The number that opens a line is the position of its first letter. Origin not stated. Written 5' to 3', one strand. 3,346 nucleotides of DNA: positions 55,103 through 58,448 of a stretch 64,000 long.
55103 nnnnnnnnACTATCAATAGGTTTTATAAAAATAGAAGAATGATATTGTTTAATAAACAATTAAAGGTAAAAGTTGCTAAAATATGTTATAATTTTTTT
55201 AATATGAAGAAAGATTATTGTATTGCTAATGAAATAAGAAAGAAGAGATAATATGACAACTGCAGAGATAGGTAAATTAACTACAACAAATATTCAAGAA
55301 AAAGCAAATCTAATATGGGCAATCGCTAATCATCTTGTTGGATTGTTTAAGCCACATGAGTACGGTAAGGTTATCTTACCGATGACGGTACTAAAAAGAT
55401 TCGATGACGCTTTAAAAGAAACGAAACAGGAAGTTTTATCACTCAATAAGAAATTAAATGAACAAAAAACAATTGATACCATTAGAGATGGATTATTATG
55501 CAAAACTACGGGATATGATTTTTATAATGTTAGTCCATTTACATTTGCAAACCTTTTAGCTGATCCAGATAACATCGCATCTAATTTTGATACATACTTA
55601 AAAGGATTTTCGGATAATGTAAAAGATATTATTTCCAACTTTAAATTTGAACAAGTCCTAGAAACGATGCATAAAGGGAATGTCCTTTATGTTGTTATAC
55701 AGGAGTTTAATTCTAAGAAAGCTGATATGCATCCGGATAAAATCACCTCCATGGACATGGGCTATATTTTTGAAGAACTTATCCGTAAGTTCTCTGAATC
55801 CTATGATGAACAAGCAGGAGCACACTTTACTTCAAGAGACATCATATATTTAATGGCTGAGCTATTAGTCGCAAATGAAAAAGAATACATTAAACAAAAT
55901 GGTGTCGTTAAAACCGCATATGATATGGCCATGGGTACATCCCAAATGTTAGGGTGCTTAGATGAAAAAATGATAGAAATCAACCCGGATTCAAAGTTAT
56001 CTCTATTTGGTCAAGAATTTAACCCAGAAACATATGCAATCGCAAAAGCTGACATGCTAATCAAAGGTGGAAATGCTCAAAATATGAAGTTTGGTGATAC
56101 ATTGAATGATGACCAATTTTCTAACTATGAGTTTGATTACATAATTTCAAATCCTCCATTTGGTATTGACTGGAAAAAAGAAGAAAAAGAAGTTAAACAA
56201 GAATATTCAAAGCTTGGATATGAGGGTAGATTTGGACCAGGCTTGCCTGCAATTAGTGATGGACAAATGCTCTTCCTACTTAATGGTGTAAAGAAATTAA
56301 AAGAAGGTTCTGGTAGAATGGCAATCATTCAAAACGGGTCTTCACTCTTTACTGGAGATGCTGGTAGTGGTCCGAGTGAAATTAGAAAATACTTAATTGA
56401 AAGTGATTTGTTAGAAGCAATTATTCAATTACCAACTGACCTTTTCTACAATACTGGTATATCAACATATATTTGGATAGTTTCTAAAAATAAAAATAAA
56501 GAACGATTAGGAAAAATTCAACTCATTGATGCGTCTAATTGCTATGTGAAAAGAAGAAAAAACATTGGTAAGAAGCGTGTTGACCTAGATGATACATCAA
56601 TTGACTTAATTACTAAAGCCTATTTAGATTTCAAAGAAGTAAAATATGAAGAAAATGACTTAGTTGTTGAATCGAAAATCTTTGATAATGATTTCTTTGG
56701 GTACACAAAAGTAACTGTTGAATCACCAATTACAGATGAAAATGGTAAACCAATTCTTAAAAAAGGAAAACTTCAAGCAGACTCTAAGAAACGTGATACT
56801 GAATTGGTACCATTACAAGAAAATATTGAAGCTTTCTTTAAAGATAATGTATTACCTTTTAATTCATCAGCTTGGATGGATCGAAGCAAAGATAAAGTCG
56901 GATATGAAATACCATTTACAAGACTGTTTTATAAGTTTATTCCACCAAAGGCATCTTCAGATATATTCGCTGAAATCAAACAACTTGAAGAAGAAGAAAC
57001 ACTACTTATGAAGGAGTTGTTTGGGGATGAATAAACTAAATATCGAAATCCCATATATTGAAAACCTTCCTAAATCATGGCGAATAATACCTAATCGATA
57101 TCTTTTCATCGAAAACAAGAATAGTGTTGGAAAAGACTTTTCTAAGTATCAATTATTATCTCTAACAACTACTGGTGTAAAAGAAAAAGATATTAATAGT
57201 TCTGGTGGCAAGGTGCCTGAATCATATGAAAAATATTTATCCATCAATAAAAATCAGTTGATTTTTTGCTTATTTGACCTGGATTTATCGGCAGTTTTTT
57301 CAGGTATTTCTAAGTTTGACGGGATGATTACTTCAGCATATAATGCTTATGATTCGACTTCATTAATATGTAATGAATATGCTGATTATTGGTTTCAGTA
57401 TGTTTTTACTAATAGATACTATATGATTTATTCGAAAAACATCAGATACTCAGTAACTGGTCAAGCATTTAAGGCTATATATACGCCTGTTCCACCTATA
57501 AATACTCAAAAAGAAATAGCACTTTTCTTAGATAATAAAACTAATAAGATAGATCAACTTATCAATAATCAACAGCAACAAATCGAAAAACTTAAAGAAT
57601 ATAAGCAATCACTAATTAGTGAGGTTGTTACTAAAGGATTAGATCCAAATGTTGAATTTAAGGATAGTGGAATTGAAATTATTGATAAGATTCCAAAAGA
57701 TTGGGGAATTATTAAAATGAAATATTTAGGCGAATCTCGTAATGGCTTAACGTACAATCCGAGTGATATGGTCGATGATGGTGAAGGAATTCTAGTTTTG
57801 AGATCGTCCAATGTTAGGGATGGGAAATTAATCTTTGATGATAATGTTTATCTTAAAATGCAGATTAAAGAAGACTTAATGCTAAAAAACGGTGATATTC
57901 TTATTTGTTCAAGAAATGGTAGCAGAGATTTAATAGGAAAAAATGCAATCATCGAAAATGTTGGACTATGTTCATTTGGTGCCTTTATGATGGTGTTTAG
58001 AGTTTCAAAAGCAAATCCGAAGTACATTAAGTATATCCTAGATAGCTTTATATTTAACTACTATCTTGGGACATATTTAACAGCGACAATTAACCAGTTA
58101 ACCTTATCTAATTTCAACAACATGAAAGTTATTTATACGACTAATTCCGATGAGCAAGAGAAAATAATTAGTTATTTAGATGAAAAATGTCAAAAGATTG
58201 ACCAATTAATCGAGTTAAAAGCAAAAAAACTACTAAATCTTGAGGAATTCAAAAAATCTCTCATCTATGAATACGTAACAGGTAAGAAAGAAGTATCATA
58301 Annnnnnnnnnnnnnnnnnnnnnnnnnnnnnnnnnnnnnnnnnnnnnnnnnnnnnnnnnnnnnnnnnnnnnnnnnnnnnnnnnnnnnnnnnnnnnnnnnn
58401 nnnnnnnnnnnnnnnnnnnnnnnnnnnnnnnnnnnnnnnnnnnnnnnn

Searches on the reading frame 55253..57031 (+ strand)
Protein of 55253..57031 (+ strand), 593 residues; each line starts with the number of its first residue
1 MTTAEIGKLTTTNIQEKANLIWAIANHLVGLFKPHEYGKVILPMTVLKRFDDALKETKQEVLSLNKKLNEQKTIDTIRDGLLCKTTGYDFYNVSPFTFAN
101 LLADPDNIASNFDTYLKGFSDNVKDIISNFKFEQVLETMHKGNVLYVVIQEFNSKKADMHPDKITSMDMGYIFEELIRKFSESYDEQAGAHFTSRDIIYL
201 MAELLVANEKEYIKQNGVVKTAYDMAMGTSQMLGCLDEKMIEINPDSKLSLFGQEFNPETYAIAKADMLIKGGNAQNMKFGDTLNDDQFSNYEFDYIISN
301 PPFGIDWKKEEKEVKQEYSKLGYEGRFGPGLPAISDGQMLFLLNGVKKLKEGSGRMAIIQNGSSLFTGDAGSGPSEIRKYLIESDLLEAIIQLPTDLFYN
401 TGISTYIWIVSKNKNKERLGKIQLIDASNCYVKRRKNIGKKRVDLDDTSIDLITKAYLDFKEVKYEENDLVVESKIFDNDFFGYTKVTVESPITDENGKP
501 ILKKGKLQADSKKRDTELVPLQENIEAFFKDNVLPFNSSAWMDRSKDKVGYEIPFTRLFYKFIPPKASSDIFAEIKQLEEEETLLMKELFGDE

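Call 5: search_protein_families(library=pfam, proteins=[window:55253-57031:+], max_evalue=0.01)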
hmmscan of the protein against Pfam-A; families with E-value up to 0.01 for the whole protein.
window:55253-57031:+ (593 aa): 4 families
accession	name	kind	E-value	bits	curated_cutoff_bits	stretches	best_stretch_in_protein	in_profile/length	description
PF02384.22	N6_Mtase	-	3.4e-57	194.6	20.4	1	168-482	5-296/311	N-6 DNA Methylase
PF12161.14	HsdM_N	-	1.7e-23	84.2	24.5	1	19-152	3-135/135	HsdM N-terminal domain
PF07669.17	Eco57I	-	5.4e-09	36.8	25.3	1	247-396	16-169/171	Eco57I restriction-modification methylase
PF05175.20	MTS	-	0.0079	16.3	23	0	235-308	44-113/170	Methyltransferase small domain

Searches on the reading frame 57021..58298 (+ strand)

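Call 5: search_protein_families(library=pfam, proteins=[window:57021-58298:+], max_evalue=0.01)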
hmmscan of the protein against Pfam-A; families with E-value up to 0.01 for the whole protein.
window:57021-58298:+ (426 aa): 1 family
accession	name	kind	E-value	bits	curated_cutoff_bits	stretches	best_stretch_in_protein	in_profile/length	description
PF01420.25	Methylase_S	-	2.9e-11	44.3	22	2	225-407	1-166/168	Type I restriction modification DNA specificity domain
